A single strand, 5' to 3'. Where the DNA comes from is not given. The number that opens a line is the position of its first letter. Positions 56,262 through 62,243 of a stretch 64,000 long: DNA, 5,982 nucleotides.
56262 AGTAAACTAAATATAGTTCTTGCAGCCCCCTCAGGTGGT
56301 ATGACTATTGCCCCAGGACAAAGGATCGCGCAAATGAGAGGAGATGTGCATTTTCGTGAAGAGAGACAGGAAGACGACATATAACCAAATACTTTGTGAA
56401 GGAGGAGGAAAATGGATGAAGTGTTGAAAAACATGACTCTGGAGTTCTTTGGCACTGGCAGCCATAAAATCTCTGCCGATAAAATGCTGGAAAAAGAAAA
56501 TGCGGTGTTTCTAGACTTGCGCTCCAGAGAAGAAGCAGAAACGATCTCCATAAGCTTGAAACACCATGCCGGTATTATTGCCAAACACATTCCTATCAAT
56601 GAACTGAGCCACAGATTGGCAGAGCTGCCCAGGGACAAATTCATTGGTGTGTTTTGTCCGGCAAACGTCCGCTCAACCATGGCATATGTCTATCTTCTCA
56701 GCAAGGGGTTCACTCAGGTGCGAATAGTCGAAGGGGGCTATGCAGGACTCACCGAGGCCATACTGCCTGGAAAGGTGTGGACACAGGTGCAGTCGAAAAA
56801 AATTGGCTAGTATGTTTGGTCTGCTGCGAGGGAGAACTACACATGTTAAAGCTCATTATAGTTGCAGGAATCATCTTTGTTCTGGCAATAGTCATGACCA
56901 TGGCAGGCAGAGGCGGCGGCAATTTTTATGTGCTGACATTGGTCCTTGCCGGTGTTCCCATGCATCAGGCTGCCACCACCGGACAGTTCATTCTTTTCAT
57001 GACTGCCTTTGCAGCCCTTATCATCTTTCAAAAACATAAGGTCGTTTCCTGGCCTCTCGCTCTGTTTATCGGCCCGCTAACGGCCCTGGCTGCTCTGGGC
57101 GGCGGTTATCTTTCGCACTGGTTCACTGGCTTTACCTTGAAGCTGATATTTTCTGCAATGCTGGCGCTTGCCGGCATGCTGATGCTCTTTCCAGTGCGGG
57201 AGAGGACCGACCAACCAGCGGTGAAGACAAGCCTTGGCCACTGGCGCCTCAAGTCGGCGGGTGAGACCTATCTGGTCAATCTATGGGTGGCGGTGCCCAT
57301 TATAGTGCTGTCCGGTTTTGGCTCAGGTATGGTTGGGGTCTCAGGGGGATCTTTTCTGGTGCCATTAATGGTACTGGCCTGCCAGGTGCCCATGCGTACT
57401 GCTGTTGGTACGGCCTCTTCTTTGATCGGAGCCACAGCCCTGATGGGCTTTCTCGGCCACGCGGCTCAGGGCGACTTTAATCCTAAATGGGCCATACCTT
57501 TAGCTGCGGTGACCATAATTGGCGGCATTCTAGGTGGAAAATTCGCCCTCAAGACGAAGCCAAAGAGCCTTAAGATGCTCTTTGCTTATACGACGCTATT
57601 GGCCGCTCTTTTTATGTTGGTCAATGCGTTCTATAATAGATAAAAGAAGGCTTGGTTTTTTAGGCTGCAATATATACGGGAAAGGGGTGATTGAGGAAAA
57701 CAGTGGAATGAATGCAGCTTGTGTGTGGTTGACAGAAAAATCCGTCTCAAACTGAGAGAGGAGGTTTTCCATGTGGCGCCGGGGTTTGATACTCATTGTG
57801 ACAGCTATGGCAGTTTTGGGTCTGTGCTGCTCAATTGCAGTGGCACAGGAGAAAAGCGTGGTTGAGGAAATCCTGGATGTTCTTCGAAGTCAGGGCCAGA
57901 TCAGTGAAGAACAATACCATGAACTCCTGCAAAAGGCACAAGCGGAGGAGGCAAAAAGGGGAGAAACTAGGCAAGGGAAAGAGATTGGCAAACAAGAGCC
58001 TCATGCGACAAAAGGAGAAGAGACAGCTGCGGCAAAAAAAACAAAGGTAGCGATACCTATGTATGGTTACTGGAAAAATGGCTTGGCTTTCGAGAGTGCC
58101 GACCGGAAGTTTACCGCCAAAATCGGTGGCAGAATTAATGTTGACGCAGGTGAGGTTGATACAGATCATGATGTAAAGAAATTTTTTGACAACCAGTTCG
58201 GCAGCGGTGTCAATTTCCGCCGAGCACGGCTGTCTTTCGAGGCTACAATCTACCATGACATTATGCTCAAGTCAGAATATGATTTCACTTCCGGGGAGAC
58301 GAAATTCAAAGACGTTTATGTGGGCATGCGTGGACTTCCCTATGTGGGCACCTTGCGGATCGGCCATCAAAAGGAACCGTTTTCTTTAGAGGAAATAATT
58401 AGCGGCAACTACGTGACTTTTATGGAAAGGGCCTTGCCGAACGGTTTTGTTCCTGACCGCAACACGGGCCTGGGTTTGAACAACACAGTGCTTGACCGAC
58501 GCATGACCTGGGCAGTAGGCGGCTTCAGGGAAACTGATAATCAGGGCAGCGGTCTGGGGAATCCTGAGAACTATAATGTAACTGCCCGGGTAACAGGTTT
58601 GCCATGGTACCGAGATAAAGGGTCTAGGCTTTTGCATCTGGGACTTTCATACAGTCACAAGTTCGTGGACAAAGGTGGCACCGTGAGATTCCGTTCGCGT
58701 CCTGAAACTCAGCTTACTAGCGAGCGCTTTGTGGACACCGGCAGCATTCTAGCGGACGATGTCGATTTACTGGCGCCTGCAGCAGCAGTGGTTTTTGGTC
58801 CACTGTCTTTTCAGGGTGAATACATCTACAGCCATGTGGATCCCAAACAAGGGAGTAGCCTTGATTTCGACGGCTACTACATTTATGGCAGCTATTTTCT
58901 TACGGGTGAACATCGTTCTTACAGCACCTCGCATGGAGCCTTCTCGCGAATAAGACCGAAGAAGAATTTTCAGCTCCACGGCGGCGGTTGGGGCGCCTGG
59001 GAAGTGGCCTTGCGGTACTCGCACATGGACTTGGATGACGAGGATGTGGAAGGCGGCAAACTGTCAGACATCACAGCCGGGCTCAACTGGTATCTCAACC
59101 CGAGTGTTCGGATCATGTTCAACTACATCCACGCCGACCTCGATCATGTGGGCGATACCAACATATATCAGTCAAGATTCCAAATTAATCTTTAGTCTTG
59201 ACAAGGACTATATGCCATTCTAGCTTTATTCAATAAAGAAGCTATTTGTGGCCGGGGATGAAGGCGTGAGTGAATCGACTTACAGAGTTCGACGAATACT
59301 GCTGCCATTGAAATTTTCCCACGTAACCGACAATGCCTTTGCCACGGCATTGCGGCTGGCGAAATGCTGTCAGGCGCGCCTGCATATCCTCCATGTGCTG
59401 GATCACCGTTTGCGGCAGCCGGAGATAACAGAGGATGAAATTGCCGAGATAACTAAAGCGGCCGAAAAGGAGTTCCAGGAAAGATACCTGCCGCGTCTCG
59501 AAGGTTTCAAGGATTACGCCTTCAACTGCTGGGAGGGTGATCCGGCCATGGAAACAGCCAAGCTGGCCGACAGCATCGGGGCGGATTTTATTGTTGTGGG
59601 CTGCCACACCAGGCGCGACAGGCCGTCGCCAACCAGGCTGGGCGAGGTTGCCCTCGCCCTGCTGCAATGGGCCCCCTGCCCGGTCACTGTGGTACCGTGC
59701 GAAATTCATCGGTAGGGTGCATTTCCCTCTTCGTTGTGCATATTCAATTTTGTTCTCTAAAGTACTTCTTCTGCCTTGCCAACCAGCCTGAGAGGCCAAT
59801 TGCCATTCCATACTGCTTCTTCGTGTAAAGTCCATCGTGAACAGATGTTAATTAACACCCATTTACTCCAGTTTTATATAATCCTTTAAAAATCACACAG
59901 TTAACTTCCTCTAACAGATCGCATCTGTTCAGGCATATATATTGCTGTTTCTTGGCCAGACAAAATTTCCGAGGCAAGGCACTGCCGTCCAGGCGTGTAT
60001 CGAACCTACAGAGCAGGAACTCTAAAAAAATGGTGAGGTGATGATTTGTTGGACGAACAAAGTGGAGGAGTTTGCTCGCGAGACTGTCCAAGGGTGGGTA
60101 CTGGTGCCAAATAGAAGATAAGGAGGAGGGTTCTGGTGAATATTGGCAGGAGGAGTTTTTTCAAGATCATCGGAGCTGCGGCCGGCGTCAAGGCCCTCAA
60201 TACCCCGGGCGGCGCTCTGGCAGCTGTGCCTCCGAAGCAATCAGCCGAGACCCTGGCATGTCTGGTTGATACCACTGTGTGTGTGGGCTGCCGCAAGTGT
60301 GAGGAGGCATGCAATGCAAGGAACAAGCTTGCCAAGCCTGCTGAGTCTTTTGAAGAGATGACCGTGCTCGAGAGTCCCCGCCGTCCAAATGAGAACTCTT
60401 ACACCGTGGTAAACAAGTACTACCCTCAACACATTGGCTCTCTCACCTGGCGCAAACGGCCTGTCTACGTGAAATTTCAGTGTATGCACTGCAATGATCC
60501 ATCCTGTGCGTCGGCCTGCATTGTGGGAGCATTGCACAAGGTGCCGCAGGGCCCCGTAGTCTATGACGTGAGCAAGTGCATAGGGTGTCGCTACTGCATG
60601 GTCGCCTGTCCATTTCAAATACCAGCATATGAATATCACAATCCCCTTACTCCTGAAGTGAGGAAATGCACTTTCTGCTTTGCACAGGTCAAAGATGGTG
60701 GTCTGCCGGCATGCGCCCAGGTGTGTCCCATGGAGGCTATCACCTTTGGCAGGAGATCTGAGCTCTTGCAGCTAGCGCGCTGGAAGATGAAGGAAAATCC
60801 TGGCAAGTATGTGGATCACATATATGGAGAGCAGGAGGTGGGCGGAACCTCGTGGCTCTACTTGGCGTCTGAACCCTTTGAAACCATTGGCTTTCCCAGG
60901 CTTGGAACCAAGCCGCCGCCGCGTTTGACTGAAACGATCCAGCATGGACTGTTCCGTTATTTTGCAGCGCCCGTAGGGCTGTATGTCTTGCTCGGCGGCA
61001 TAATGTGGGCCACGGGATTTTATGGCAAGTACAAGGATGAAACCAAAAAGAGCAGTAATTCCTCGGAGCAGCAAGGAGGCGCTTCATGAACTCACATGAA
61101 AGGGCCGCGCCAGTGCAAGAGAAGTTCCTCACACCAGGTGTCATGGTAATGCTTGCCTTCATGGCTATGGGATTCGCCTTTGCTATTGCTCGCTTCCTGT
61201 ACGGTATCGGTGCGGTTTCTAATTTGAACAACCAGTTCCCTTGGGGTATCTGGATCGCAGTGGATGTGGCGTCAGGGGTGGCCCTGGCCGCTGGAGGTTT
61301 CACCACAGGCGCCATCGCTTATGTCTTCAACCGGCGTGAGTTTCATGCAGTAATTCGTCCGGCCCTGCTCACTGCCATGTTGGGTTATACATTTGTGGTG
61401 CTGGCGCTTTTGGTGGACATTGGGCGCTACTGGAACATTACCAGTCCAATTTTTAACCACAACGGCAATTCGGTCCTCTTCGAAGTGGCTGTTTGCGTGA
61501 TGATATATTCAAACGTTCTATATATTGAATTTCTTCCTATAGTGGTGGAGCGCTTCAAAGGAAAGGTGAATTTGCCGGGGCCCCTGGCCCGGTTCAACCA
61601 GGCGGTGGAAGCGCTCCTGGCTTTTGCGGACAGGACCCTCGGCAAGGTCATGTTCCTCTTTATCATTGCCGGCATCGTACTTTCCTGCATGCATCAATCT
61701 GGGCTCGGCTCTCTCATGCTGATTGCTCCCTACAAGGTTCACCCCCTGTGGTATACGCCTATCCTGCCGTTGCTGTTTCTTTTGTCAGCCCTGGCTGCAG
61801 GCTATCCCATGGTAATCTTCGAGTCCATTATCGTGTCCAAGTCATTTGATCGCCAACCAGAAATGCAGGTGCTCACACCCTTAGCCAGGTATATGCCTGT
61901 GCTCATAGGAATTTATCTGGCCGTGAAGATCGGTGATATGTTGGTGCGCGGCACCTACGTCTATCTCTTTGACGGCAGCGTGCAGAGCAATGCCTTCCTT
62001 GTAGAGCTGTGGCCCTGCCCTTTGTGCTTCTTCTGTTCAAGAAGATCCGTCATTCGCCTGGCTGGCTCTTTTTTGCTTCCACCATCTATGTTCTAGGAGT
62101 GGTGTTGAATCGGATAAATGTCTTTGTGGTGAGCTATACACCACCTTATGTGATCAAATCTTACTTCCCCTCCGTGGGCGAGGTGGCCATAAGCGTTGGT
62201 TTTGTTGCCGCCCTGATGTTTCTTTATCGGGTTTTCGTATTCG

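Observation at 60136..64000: Membrane-bound respiratory module (Tat Fe-S subunit / NrfD-like / multiheme cytochrome c) with two apparent frameshifts and an in-frame NrfD–cytochrome junction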

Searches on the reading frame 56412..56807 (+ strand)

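Call 20: search_protein_families(library=ncbifam, proteins=[window:56412-56807:+], max_evalue=0.00001)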
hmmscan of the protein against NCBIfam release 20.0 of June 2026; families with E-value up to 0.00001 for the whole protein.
window:56412-56807:+ (132 aa): 2 families
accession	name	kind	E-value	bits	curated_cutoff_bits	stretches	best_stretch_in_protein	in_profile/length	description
TIGR04271.1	ThiI_C_thiazole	equivalog_domain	8.8e-09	35.3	70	1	21-105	18-98/101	thiazole biosynthesis protein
NF006444.0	PRK08762.1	equivalog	5.8e-06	25.2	449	1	18-123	15-117/387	molybdopterin-synthase adenylyltransferase MoeB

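Call 60: search_protein_families(library=pfam, proteins=[window:56412-56807:+], max_evalue=0.001)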
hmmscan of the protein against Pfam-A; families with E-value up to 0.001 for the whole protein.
window:56412-56807:+ (132 aa): 1 family
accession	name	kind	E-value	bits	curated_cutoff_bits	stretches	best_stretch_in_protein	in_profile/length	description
PF00581.25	Rhodanese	-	7.9e-09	36.3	22.2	1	22-114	5-100/102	Rhodanese-like domain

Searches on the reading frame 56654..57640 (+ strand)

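Call 20: search_protein_families(library=ncbifam, proteins=[window:56654-57640:+], max_evalue=0.00001)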
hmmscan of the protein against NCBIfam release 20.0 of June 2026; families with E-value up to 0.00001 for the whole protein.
window:56654-57640:+ (329 aa): 0 families

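Call 60: search_protein_families(library=pfam, proteins=[window:56654-57640:+], max_evalue=0.001)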
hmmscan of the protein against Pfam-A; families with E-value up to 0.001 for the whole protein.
window:56654-57640:+ (329 aa): 1 family
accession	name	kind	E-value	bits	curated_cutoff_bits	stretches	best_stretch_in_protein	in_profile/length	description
PF01925.25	TauE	-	1.1e-39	137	32.6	1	71-321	2-237/237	Sulfite exporter TauE/SafE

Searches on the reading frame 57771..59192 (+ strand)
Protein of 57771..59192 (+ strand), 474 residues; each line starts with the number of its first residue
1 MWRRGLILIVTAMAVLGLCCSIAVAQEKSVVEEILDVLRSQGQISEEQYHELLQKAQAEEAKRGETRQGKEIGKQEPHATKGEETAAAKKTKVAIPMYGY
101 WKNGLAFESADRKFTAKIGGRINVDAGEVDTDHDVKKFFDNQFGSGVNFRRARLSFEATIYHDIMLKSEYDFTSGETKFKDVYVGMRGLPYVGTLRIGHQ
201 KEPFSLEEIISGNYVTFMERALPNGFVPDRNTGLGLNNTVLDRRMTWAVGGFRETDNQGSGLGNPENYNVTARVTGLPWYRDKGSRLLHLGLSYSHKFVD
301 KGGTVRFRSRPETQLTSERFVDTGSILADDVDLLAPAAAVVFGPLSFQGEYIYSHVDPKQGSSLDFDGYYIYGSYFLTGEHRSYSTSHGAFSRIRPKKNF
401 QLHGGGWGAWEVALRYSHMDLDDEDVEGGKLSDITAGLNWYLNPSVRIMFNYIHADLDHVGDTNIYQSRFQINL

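Call 20: search_protein_families(library=ncbifam, proteins=[window:57771-59192:+], max_evalue=0.00001)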
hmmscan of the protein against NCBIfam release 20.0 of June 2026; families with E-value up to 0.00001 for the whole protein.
window:57771-59192:+ (474 aa): 0 families

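Call 22: find_encoding_contigs(protein=window:57771-59192:+, flank=10000, max_places=6)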
Protein window:57771-59192:+ (474 aa): no gene with exactly this product is on record in the collection.

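Call 60: search_protein_families(library=pfam, proteins=[window:57771-59192:+], max_evalue=0.001)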
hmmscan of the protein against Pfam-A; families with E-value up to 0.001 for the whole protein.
window:57771-59192:+ (474 aa): 2 families
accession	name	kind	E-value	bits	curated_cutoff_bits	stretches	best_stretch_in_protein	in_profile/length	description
PF07396.17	Porin_O_P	-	8e-58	196.9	20.9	1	117-471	2-367/370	Phosphate-selective porin O and P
PF13609.12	Porin_4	-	0.00044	20.6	27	0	115-380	17-295/310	Gram-negative porin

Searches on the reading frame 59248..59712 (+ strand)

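Call 20: search_protein_families(library=ncbifam, proteins=[window:59248-59712:+], max_evalue=0.00001)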
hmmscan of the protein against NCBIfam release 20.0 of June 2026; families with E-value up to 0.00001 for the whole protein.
window:59248-59712:+ (155 aa): 0 families

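Call 60: search_protein_families(library=pfam, proteins=[window:59248-59712:+], max_evalue=0.001)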
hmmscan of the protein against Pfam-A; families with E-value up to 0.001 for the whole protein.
window:59248-59712:+ (155 aa): 1 family
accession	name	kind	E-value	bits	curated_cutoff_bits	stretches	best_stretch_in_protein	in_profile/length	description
PF00582.32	Usp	-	2.6e-21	77.1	24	1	15-150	3-141/141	Universal stress protein family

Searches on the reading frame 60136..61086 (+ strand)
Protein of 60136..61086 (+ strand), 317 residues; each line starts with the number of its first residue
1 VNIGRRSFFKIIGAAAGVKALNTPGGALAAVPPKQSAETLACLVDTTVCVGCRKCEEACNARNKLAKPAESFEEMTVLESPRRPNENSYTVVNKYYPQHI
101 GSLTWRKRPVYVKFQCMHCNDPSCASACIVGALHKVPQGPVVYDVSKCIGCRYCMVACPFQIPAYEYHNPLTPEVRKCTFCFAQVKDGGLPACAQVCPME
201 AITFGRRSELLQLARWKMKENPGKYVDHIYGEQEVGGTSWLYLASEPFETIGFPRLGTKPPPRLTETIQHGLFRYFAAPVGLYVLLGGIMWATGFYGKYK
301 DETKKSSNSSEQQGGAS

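Call 6: search_protein_families(library=pfam, proteins=[window:60136-61086:+], max_evalue=0.01)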
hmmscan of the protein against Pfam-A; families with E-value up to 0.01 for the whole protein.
window:60136-61086:+ (317 aa): 10 families
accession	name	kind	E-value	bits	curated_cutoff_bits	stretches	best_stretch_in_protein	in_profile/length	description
PF13247.11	Fer4_11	-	1.5e-18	67.3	26.2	1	111-207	5-100/100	4Fe-4S dicluster domain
PF13187.11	Fer4_9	-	2.7e-11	43.7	27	2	147-202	1-52/52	4Fe-4S dicluster domain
PF13237.11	Fer4_10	-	7.5e-10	39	25.5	1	141-198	2-53/53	4Fe-4S dicluster domain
PF12838.12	Fer4_7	-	1.5e-09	38.6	27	3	115-162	1-52/52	4Fe-4S dicluster domain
PF12797.12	Fer4_2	-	2.8e-08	33.6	24.5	2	140-160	2-22/22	4Fe-4S binding domain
PF12837.12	Fer4_6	-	1.1e-07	31.9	25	1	141-162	2-23/24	4Fe-4S binding domain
PF00037.32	Fer4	-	2.4e-07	30.7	21.1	1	141-161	1-21/24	4Fe-4S binding domain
PF14697.11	Fer4_21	-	0.00058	20.4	35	0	115-160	7-53/59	4Fe-4S dicluster domain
PF13484.11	Fer4_16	-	0.00087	20.5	30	0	49-62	2-15/66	4Fe-4S double cluster binding domain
PF12798.12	Fer4_3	-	0.0016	19.6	27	0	148-162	1-15/15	4Fe-4S binding domain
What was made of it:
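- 60136..61089 (+): Intact gene for a HybA/HmcB-like Tat-exported 4x[4Fe-4S] subunit (317 aa, GTG start after an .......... ribosome-binding site, C-terminal hydrophobic anchor). Its stop overlaps the next gene's ATG (ATGA). Call 6: Fer4_11 and related Pfam hits.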

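Call 7: search_protein_families(library=ncbifam, proteins=[window:60136-61086:+], max_evalue=0.01)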
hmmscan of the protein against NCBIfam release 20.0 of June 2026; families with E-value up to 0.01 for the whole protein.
window:60136-61086:+ (317 aa): 40 families (the best 25 are shown)
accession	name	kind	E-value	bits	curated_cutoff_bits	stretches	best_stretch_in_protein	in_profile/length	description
NF045715.1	sulf_resp_HmcB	equivalog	5.4e-104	347.6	420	1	5-305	2-294/307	sulfate respiration complex iron-sulfur protein HmcB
NF008134.0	PRK10882.1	equivalog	1.4e-72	244.6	263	1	3-292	2-314/329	hydrogenase 2 operon protein HybA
TIGR01582.1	FDH-beta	equivalog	6.4e-40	137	334.7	1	32-245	14-222/283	formate dehydrogenase subunit beta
TIGR02951.1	DMSO_dmsB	equivalog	1.1e-25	90.6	214.1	1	43-210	5-156/161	DMSO/selenate family reductase complex B subunit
NF045797.1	DsrO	equivalog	1.7e-24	86.6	200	1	1-206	1-201/235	sulfate reduction electron transfer complex DsrMKJOP subunit DsrO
TIGR03149.1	cyt_nit_nrfC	equivalog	1.1e-21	77.2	377.6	1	4-206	3-183/225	cytochrome c nitrite reductase Fe-S protein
NF011569.0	PRK14993.1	equivalog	2.4e-19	69.8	416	1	2-200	2-181/244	tetrathionate reductase subunit TtrB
NF038355.1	FDH3_beta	equivalog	1.3e-16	61.2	240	1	112-182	50-122/180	formate dehydrogenase FDH3 subunit beta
NF042979.1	EthbenzDh_ebdB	equivalog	2e-16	59.8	740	1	110-206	147-241/354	ethylbenzene dehydrogenase subunit beta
NF041715.1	arsenate_red_ArrB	equivalog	2.2e-15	56.9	450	2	42-170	5-111/233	arsenate respiratory reductase iron-sulfur subunit ArrB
TIGR03478.1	DMSO_red_II_bet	subfamily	4.4e-15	55.4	480.7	1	110-205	125-218/321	DMSO reductase family type II enzyme, iron-sulfur subunit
NF041782.1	mnquin_red_QrcC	equivalog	7.7e-15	55.2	400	1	43-175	4-128/239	menaquinone reductase iron-sulfur cluster-binding subunit QrcC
NF009408.0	PRK12769.1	equivalog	1.1e-14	53.5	1003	1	45-220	8-160/659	formate-dependent uric acid utilization protein AegA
NF009451.0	PRK12809.1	equivalog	2.7e-13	49.1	1154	1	114-215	54-147/639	formate-dependent uric acid utilization protein YgfT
NF007382.0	PRK09898.1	equivalog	2.5e-12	46.8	213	1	115-182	122-187/208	ferredoxin-like protein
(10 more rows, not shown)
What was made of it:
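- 60136..61089 (+): Call 7: HmcB 347.6 bits (cutoff 420) and HybA 244.6 bits (cutoff 263), so it is like both but an equivalog of neither.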

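Call 10: find_encoding_contigs(protein=window:60136-61086:+, flank=10000, max_places=10)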
Protein window:60136-61086:+ (317 aa): no gene with exactly this product is on record in the collection.

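Call 11: find_encoding_contigs(protein=window:60136-61086:+, flank=10000, max_places=10)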
Protein seq(317 aa) (317 aa): no gene with exactly this product is on record in the collection.
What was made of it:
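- Exact proteins from the window are not on record (calls 10, 11, 22).
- Tried and rejected: None is on record (calls 10, 11, 22).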

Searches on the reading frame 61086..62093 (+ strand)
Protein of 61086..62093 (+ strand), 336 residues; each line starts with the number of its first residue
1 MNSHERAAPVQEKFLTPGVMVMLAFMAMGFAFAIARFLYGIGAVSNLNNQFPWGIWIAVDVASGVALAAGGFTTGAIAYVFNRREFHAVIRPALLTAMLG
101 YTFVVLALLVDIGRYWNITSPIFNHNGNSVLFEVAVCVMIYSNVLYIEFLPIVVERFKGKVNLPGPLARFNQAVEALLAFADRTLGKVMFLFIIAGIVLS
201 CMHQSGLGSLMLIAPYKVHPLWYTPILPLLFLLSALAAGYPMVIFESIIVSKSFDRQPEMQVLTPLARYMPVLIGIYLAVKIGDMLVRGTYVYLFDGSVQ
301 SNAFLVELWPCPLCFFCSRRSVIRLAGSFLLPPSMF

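Call 6: search_protein_families(library=pfam, proteins=[window:61086-62093:+], max_evalue=0.01)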
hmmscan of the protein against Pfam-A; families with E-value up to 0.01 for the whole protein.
window:61086-62093:+ (336 aa): 1 family
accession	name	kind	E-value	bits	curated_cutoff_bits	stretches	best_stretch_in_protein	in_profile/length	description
PF03916.19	NrfD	-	7.3e-19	69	25.8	1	44-274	2-221/313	Polysulphide reductase, NrfD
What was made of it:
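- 61086..62008 (+): NrfD-like (HybB/HmcC-type) membrane domain, N-terminal part, in the original reading frame (TM1 to the start of TM8). Call 6: PF03916, 69 bits.
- Checked: An NrfD-family gene starts at 61086 (PF03916, call 6).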

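Call 7: search_protein_families(library=ncbifam, proteins=[window:61086-62093:+], max_evalue=0.01)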
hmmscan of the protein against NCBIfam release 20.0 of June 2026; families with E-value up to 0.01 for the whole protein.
window:61086-62093:+ (336 aa): 5 families
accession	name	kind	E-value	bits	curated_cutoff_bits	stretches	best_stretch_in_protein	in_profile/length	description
NF008133.1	PRK10881.1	equivalog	1.1e-93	314.7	450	1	5-310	2-292/377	Ni/Fe-hydrogenase cytochrome b subunit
NF045714.1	sulf_resp_HmcC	equivalog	1.9e-73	247.9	550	1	16-308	2-281/376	sulfate respiration complex protein HmcC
NF041784.1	mnquin_red_QrcD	equivalog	5.4e-28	98.4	570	1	13-291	17-284/408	menaquinone reductase integral membrane subunit QrcD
TIGR03148.1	cyt_nit_nrfD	equivalog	5.2e-07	29.2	347.6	1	88-267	47-217/316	cytochrome c nitrite reductase subunit NrfD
NF045798.1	DsrP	equivalog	3.3e-06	26.8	350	1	19-141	16-132/346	sulfate reduction electron transfer complex DsrMKJOP subunit DsrP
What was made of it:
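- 61086..62008 (+): Call 7: HybB profile 2-292 of 377.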
